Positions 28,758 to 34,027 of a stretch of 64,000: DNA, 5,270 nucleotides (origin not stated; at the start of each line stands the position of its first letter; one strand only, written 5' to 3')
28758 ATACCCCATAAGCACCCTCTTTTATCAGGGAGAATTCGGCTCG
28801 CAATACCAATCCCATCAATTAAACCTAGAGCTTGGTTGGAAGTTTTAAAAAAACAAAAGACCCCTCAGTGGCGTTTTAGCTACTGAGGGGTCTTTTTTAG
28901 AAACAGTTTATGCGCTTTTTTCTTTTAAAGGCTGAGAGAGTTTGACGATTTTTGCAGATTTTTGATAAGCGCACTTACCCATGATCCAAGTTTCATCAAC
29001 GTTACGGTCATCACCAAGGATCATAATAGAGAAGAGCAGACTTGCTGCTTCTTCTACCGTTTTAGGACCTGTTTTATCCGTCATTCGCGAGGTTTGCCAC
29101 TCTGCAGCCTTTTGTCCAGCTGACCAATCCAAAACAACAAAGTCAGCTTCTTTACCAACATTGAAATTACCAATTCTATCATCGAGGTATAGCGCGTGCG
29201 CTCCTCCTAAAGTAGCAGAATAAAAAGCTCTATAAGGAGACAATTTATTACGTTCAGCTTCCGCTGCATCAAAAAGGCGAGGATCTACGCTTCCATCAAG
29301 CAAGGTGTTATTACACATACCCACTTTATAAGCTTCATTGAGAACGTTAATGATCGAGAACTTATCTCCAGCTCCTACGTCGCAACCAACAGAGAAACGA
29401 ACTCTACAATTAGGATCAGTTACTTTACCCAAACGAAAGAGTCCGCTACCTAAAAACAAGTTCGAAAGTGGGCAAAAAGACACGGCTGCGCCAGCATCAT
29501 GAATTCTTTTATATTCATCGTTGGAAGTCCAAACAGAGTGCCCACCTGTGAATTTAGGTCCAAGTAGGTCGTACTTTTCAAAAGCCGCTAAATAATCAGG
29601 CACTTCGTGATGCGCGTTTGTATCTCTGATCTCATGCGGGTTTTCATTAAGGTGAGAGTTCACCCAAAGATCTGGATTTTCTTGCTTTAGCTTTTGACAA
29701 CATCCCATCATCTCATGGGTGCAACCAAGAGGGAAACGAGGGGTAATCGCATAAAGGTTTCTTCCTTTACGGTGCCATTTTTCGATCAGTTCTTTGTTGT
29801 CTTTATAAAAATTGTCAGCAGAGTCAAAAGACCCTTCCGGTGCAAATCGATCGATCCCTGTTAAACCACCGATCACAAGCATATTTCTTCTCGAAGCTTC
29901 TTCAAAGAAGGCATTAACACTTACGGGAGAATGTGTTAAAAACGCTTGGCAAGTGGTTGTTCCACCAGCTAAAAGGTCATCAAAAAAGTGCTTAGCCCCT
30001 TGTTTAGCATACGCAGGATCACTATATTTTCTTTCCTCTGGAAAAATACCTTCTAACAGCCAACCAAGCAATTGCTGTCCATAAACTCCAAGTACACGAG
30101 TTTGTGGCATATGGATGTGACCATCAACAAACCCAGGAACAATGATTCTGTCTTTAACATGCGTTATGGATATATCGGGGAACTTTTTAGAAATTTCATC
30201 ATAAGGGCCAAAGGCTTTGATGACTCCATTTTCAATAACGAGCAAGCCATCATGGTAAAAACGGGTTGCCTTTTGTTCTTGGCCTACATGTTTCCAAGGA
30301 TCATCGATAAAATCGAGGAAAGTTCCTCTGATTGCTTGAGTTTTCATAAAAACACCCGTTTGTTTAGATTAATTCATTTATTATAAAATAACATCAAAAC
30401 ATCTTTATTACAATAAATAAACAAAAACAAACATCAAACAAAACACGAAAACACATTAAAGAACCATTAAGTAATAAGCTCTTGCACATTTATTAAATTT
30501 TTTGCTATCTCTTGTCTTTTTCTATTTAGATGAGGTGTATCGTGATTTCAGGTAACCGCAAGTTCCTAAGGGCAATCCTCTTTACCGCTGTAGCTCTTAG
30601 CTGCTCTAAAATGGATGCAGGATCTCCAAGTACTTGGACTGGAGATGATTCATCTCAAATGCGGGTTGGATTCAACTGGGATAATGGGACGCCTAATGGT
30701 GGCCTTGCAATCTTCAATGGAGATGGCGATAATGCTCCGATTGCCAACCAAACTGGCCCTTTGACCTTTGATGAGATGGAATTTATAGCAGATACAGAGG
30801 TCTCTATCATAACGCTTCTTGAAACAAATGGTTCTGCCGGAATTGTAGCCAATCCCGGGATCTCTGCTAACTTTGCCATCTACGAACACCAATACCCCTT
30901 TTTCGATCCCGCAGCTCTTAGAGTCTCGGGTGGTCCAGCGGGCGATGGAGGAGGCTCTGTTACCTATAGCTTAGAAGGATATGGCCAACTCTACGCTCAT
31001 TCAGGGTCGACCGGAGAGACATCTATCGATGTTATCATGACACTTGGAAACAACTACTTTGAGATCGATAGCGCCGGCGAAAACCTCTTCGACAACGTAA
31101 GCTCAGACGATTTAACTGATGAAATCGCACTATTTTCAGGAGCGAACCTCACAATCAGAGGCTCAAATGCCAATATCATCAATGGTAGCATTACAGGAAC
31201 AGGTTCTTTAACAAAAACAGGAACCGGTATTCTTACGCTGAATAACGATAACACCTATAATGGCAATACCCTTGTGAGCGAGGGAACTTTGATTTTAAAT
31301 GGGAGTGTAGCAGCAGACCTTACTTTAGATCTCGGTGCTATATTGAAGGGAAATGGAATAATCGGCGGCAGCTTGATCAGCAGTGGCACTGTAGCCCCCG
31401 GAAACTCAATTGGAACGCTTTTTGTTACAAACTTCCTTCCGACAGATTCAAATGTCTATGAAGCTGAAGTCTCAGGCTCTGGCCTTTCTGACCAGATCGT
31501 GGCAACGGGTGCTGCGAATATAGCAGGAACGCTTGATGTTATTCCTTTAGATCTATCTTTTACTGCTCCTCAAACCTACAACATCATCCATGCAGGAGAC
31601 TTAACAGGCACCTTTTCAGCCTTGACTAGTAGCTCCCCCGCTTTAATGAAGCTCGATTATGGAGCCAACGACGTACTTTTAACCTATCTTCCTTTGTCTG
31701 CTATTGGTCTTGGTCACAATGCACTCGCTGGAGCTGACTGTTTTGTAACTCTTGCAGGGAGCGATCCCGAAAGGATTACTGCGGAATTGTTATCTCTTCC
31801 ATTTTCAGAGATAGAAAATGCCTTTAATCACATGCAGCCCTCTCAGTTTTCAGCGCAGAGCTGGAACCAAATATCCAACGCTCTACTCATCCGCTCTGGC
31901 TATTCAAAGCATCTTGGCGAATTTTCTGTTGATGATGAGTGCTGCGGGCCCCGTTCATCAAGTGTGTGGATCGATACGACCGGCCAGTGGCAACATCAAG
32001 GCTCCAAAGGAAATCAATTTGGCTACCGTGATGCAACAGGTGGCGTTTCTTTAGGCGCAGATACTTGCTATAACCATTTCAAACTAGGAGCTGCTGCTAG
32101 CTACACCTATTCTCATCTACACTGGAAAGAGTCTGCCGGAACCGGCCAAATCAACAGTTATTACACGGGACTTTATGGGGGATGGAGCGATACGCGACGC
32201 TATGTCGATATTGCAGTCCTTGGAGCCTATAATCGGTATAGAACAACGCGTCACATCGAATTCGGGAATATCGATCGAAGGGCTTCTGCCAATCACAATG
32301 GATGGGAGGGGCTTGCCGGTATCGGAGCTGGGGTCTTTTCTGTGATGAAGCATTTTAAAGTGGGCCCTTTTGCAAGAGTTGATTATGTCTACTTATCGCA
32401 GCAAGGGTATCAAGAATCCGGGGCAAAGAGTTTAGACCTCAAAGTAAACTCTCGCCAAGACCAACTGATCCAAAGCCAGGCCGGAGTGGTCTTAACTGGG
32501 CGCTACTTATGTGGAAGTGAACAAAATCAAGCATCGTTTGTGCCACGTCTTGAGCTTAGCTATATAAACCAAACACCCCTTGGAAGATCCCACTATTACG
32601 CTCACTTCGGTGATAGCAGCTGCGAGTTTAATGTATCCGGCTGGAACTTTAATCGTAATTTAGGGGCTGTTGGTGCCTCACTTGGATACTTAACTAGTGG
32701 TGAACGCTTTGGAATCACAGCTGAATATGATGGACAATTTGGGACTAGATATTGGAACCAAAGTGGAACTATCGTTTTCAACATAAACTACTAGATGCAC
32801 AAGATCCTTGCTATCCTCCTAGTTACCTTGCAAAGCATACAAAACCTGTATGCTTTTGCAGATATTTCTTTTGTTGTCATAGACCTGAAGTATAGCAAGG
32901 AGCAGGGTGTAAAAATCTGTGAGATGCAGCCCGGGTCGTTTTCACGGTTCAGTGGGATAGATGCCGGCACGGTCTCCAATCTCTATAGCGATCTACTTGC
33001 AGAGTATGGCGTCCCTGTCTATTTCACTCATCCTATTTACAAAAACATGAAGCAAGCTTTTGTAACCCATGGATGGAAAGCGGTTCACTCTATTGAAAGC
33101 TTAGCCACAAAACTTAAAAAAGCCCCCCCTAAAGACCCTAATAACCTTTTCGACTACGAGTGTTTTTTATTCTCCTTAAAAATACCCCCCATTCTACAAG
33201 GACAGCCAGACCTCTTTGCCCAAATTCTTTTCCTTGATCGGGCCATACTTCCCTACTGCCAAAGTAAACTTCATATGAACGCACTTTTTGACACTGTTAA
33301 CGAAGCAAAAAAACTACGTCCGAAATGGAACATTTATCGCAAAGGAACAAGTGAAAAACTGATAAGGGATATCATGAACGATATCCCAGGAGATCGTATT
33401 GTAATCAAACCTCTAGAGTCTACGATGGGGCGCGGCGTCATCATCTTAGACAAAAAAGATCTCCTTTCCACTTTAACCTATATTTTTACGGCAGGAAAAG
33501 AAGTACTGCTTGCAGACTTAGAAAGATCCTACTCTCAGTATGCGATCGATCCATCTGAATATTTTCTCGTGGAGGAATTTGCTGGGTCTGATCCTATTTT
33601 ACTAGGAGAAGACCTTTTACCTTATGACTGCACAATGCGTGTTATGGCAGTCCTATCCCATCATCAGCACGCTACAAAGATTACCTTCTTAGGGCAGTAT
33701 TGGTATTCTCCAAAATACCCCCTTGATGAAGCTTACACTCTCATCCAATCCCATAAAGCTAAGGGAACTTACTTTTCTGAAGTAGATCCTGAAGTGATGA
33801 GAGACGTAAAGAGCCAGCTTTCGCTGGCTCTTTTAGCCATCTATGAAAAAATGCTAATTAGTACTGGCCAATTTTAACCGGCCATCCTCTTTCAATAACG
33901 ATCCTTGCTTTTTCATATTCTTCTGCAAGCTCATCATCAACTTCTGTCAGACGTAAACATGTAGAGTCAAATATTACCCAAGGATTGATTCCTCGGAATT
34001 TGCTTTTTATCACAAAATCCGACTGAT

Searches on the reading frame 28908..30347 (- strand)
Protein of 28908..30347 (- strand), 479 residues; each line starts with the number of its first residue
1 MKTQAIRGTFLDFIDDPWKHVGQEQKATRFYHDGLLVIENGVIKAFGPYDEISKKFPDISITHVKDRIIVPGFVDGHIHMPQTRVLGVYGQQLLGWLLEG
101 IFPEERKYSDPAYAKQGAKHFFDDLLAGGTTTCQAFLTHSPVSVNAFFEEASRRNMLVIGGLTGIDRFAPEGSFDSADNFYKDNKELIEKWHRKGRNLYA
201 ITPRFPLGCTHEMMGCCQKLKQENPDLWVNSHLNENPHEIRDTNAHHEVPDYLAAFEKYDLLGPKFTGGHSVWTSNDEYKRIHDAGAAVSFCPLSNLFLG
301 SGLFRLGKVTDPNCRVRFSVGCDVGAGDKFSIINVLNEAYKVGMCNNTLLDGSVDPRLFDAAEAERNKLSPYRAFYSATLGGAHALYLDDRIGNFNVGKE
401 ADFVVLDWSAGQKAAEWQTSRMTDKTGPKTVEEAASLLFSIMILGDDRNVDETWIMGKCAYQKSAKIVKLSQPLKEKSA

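Call 62: search_protein_families(library=pfam, proteins=[window:28908-30347:-], max_evalue=0.001)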
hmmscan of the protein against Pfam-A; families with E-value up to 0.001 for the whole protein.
window:28908-30347:- (479 aa): 2 families
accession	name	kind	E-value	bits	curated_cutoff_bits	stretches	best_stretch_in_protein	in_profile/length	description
PF01979.26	Amidohydro_1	-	6.8e-45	154.2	25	1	68-458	1-343/345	Amidohydrolase family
PF07969.17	Amidohydro_3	-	1.1e-13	51.9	29.7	1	242-461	285-472/472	Amidohydrolase family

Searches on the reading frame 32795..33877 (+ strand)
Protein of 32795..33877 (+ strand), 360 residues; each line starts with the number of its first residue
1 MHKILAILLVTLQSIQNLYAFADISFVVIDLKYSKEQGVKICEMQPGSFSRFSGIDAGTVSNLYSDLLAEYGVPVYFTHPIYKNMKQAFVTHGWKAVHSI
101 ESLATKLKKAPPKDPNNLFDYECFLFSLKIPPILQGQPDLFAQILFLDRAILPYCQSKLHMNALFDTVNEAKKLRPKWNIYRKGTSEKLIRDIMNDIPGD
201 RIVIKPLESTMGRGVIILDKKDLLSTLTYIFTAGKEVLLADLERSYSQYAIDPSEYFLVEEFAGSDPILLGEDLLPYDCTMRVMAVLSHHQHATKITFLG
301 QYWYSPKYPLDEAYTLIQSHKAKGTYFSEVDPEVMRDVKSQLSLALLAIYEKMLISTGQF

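Call 62: search_protein_families(library=pfam, proteins=[window:32795-33877:+], max_evalue=0.001)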
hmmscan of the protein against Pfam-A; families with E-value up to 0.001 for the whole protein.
window:32795-33877:+ (360 aa): 1 family
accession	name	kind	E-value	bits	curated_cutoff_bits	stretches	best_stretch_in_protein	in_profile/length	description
PF14397.11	ATPgrasp_ST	-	0.00041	20.1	31.4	1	149-269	13-126/278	Sugar-transfer associated ATP-grasp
